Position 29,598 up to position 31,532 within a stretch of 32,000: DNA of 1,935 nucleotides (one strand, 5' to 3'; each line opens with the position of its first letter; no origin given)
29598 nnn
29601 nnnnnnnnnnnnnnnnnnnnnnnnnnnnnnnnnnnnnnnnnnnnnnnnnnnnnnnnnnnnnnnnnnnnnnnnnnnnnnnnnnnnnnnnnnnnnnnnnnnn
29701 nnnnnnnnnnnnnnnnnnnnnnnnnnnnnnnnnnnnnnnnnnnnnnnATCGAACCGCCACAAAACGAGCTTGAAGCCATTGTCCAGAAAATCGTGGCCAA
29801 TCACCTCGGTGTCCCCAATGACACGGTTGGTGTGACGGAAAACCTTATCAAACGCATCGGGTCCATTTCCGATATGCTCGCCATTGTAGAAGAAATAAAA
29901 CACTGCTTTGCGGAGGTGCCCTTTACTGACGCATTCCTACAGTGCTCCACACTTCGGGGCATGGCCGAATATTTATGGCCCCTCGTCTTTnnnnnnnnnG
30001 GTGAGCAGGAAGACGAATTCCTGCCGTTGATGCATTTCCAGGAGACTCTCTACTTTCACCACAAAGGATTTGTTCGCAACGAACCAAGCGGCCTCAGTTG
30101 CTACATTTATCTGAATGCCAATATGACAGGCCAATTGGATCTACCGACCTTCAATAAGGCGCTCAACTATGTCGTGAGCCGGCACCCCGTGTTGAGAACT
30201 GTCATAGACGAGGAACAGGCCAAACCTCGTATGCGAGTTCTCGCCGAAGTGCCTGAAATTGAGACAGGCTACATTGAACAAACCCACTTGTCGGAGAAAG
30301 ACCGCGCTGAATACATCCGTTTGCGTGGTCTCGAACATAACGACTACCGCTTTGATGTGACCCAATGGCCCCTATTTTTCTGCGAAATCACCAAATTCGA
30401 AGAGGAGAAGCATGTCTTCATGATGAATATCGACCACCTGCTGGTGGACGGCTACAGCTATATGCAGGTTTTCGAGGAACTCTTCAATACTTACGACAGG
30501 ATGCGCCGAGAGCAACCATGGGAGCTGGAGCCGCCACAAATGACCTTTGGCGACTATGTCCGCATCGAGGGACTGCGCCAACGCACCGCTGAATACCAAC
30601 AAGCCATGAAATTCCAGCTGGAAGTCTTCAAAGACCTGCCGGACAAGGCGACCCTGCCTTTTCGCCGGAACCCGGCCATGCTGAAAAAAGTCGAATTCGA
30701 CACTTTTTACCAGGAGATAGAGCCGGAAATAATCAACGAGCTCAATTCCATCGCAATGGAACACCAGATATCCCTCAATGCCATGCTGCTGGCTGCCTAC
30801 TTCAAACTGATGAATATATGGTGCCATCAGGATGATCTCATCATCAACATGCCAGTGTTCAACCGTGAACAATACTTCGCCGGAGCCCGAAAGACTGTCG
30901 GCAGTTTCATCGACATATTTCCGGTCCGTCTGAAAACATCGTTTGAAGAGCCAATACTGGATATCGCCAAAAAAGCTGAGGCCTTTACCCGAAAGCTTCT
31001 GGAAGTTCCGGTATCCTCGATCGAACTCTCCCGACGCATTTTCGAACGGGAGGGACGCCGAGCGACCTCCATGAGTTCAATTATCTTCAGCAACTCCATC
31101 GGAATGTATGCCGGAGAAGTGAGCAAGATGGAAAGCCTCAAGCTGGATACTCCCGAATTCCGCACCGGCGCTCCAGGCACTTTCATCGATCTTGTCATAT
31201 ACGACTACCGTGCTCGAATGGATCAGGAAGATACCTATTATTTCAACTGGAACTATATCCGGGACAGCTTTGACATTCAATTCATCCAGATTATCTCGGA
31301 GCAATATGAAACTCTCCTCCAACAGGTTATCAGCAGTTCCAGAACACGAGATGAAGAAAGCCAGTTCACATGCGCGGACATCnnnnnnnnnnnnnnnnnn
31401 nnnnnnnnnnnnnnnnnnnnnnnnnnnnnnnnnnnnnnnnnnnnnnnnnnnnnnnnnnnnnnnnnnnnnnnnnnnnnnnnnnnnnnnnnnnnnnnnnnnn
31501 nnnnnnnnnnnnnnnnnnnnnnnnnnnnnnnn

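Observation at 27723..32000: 1426-codon NRPS reading frame absent from the supplied ORF track; lipo-initiation architecture FAAL-T-T'-C-A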

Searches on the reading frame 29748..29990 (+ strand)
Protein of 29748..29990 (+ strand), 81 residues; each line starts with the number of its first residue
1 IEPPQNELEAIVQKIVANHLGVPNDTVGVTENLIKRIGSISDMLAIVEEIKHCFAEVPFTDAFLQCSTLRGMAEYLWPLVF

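Call 50: search_solved_structures(query=A2, max_evalue=1)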
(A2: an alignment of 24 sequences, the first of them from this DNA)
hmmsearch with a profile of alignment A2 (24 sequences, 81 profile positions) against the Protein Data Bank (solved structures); distinct sequences matched with E-value up to 1: 67 (the best 60 are shown).
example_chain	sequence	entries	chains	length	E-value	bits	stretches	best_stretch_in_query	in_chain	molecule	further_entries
9be4_A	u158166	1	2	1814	1.3e-05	28.1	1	3-77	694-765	Linear gramicidin synthase subunit A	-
7pdi_A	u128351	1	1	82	1.5e-05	27.9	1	8-78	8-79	Acyl carrier protein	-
9be3_A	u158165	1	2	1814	2.8e-05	27.1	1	3-77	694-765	Linear gramicidin synthase subunit A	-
6mfz_A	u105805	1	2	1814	2.8e-05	27.1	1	3-77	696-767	Linear gramicidin synthase subunit A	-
9meh_A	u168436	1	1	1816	2.8e-05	27.1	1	3-77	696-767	Linear gramicidin synthase subunit A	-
9bfg_A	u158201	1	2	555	5.1e-05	26.3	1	2-76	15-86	Tyrocidine synthase 1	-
9bfd_A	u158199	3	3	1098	0.00011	25.2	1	2-75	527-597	Tyrocidine synthase 1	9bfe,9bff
9up2_A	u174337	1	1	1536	0.00011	25.2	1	2-77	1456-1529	PvdL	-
2fq0_A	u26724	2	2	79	0.00015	24.7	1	12-78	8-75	acyl carrier protein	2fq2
3gzl_A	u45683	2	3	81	0.00016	24.6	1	12-78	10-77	Acyl carrier protein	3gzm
9lco_A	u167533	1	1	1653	0.00019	24.4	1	2-77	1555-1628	PvdL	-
9lcq_A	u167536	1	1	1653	0.0002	24.4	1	2-77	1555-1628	PvdL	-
9lcp_A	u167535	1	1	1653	0.0002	24.4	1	2-77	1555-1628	PvdL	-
8vd6_A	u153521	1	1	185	0.00025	24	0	36-77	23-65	CAP REPEAT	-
5isw_A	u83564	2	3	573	0.00033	23.7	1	3-78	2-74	Gramicidin S synthase 1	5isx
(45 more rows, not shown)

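Call 56: predict_structure(alignment_id=A2)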
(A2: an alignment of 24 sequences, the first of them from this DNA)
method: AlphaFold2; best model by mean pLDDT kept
length: 81 residues; sequences in the alignment: 24
mean_pLDDT: 93.3   pTM: 0.82
mean pLDDT of the five models: 93.3, 92.3, 91.9, 90.7, 90.7
residues with pLDDT >= 90: 65; 70-90: 16; 50-70: 0; < 50: 0
segments of 3 or more residues with pLDDT < 50: none
pLDDT, mean of each block of 10 residues (from residue 1): 95 96 96 90 93 89 93 94 88
secondary structure, 60 per line:
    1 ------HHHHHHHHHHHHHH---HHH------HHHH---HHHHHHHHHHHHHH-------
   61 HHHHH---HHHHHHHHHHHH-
elements in order: H7-20 H33-36 H40-53 H61-65 H69-80

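Call 59: fold_search(model_id=the predicted structure, library=pdb)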
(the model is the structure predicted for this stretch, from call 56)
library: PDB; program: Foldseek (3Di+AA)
matches with E <= 10: 326; with E <= 0.001: 0
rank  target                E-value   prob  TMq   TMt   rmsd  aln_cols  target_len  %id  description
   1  6sm6_A                1.4e-03  1.00  0.76  0.78   2.6        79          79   16  AntF (holo): type II PKS acyl-carrier protein (released 2020-05-27)
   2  6sm4_B                2.1e-03  1.00  0.76  0.80   1.9        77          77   17  AntF (apo): type II PKS acyl-carrier protein (released 2020-05-27)
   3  6sm4_A                3.2e-03  1.00  0.76  0.79   1.8        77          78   16  AntF (apo): type II PKS acyl-carrier protein (released 2020-05-27)
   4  4etw_B                4.2e-03  1.00  0.77  0.82   1.9        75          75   20  Structure of the Enzyme-ACP Substrate Gatekeeper Complex Required for Biotin Synthesis (released 2012-10-17)
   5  6sm6_B                5.4e-03  1.00  0.77  0.80   2.0        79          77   16  AntF (holo): type II PKS acyl-carrier protein (released 2020-05-27)
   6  3eje_G                5.8e-03  1.00  0.74  0.80   3.4        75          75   20  Crystal Structure of P450BioI in complex with octadec-9Z-enoic acid ligated Acyl Carrier Protein (released 2008-10-07)
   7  3eje_E                5.8e-03  1.00  0.75  0.79   3.4        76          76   20  Crystal Structure of P450BioI in complex with octadec-9Z-enoic acid ligated Acyl Carrier Protein (released 2008-10-07)
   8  4ihf_G                6.2e-03  1.00  0.75  0.79   2.7        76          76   20  Chasing Acyl Carrier Protein Through a Catalytic Cycle of Lipid A Production (released 2013-11-13)
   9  3ejb_C                7.1e-03  1.00  0.75  0.79   3.4        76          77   20  Crystal Structure of P450BioI in complex with tetradecanoic acid ligated Acyl Carrier Protein (released 2008-10-07)
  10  4ihh_J                7.1e-03  1.00  0.72  0.76   3.1        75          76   20  Chasing Acyl Carrier Protein Through a Catalytic Cycle of Lipid A Production (released 2013-11-13)
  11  6smd_A                7.6e-03  1.00  0.77  0.80   2.1        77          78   17  PlMCAT:AntF (holo): type II PKS acyl-carrier protein in complex with its malonyl-transacylase (released 2020-05-27)
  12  9ka7_C                7.6e-03  1.00  0.76  0.78   3.1        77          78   19  Crystal structure of beta-ketoacyl-ACP synthase FabH C112Q in complex with malonyl-ACP from E. coli (released 2025-09-10)
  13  4ihf_I                8.6e-03  1.00  0.71  0.78   1.9        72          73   22  Chasing Acyl Carrier Protein Through a Catalytic Cycle of Lipid A Production (released 2013-11-13)
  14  6u0j_B                9.9e-03  1.00  0.73  0.80   2.1        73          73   20  Crosslinked Crystal Structure of Malonyl-CoA Acyl Carrier Protein Transacylase, FabD, and Acyl Carrier Protein, AcpP (released 2020-07-22)
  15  2n57_MODEL_1_A        9.9e-03  1.00  0.77  0.79   2.0        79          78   23  NMR structure of Acyl carrier protein from Brucella melitensis (released 2015-07-22)
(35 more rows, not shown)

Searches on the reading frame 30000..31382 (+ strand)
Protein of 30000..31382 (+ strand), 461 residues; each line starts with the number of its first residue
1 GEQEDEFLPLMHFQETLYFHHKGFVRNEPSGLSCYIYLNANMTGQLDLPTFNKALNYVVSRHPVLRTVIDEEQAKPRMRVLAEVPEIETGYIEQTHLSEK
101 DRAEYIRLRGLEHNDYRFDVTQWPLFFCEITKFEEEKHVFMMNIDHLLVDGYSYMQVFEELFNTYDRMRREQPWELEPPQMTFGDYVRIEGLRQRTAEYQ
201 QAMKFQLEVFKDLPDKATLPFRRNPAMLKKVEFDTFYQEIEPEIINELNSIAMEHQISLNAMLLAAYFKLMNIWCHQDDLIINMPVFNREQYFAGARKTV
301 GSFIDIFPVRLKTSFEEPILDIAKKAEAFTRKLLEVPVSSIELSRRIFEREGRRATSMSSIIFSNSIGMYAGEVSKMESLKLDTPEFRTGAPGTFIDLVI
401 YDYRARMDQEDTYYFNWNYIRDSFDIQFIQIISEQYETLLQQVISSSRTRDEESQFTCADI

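Call 36: search_solved_structures(query=window:30000-31382:+, max_evalue=0.00001)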
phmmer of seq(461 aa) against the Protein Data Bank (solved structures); distinct sequences matched with E-value up to 0.00001: 41.
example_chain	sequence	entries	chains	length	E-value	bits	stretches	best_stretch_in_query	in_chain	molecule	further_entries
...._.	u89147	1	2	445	8.6e-32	113.5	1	28-446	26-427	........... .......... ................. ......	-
7ly7_A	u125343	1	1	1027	8e-31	110.3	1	28-446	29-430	BmdB, Bacillamide NRPS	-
7ly4_E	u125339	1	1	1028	8e-31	110.3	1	28-446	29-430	BmdB, bacillamide NRPS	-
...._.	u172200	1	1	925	2e-28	102.4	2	5-325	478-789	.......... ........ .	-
8hlk_A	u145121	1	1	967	8.2e-21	77.3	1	6-320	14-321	Microcystin synthetase B (Fragment)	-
8f7h_A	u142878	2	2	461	1.1e-19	73.6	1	12-326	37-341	Surfactin synthetase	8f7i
8f7f_A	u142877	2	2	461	1.4e-19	73.3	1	12-326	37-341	Surfactin synthetase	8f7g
9up2_A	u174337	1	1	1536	4e-18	68.5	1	2-312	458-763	PvdL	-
5t7z_A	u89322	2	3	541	4.6e-18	68.3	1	9-405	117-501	EpoB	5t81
9lcq_A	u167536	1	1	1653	5.1e-18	68.1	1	2-312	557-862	PvdL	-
9lcp_A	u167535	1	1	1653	5.1e-18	68.1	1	2-312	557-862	PvdL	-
9lco_A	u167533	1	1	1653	5.1e-18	68.1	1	2-312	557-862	PvdL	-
2vsq_A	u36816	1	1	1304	1.1e-17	67.1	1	13-314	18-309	SURFACTIN SYNTHETASE SUBUNIT 3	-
8jbr_A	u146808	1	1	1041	1.2e-16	63.6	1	9-334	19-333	McyA protein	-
7jtj_A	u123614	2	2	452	1.8e-16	63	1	31-443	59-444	Irp2 protein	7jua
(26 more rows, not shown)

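Call 39: search_solved_structures(query=window:30000-31382:+, max_evalue=1e-25, show_alignments=4)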
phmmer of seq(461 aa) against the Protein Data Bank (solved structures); distinct sequences matched with E-value up to 1e-25: 4.
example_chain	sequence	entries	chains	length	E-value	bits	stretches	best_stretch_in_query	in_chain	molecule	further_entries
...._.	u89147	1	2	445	8.6e-32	113.5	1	28-446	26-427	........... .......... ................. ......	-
7ly7_A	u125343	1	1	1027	8e-31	110.3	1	28-446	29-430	BmdB, Bacillamide NRPS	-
7ly4_E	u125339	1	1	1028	8e-31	110.3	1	28-446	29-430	BmdB, bacillamide NRPS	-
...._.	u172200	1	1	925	2e-28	102.4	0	5-325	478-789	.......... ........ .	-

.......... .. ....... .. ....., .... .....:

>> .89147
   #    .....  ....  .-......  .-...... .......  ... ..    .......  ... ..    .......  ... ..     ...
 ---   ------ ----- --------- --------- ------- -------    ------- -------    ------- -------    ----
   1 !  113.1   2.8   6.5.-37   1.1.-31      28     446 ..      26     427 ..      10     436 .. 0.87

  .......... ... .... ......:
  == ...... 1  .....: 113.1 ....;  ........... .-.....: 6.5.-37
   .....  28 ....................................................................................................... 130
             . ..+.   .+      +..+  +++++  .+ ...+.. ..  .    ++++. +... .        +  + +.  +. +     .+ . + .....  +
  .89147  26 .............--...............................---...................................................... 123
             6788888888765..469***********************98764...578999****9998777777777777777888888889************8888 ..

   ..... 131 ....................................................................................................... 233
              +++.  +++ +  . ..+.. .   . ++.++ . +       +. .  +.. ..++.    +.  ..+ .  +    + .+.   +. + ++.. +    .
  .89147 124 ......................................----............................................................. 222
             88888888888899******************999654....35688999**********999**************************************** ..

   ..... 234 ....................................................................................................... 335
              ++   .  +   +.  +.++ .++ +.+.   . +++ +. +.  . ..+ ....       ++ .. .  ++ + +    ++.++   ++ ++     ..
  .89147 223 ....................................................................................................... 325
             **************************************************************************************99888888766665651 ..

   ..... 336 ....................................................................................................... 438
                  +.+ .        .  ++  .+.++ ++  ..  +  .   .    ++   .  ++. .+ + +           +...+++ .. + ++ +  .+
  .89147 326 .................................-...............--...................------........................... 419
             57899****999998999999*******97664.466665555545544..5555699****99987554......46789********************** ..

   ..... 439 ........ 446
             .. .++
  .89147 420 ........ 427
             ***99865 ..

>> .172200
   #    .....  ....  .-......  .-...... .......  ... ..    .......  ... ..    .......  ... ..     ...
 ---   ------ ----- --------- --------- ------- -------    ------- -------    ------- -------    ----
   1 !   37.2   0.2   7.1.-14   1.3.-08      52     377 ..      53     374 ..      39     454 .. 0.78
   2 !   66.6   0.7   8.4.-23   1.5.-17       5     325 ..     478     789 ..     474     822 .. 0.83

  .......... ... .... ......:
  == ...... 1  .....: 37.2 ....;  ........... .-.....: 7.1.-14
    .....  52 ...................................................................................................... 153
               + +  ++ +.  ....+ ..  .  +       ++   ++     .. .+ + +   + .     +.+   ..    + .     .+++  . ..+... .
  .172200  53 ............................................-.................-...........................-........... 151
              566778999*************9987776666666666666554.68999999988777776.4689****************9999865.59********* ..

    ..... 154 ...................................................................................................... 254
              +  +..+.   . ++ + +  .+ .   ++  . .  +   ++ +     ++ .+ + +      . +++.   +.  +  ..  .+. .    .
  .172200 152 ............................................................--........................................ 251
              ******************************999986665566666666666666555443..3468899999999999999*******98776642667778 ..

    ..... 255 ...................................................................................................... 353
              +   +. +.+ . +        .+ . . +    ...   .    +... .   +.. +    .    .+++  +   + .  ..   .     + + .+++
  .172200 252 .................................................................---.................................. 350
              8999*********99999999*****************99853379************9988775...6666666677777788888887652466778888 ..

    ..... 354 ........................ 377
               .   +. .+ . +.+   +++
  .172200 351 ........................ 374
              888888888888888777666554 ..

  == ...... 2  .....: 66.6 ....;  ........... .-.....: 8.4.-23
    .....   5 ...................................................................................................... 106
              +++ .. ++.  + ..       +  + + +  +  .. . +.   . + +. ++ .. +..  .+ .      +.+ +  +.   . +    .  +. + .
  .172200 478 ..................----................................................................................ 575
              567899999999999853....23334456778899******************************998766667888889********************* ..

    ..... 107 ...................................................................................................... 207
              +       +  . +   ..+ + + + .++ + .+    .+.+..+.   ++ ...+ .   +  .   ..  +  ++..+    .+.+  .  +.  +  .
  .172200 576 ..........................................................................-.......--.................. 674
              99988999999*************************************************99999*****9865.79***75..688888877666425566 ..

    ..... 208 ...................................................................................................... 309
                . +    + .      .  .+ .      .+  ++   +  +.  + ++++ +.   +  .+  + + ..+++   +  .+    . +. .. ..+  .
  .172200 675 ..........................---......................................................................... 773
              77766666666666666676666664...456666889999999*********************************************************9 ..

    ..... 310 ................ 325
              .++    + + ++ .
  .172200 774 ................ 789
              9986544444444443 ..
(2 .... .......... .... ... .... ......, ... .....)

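Call 58: search_solved_structures(query=A3, max_evalue=1e-8)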
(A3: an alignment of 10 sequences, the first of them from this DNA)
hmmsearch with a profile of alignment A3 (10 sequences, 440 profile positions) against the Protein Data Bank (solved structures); distinct sequences matched with E-value up to 1e-8: 41.
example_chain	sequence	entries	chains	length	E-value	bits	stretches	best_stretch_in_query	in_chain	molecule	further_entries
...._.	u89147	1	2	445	9.7e-53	182.5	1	37-436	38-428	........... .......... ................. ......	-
7ly7_A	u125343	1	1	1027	8.4e-52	179.4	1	37-436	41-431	BmdB, Bacillamide NRPS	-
7ly4_E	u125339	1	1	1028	8.5e-52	179.4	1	37-436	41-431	BmdB, bacillamide NRPS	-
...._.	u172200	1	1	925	7.7e-48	166.4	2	2-322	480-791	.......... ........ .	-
5t7z_A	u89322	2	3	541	2.9e-38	134.8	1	2-435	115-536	EpoB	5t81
9lcq_A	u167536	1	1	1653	2.7e-37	131.6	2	2-309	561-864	PvdL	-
9up2_A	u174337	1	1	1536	2.9e-37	131.5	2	2-309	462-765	PvdL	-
9lcp_A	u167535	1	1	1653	3.8e-37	131.1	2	2-309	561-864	PvdL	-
9lco_A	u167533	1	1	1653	3.8e-37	131.1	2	2-309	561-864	PvdL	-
7jtj_A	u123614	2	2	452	1.1e-29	106.5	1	39-436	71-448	Irp2 protein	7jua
8hlk_A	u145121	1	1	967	5.2e-29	104.3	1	2-323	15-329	Microcystin synthetase B (Fragment)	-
8jbr_A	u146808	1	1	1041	6.6e-26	94.1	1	25-309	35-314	McyA protein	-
9bfd_B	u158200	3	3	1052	1.2e-24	89.9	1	3-435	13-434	Tyrocidine synthase 2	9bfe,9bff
8f7f_A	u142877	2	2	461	6.5e-23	84.2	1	28-435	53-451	Surfactin synthetase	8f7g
8f7h_A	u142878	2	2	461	9e-23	83.7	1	28-435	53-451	Surfactin synthetase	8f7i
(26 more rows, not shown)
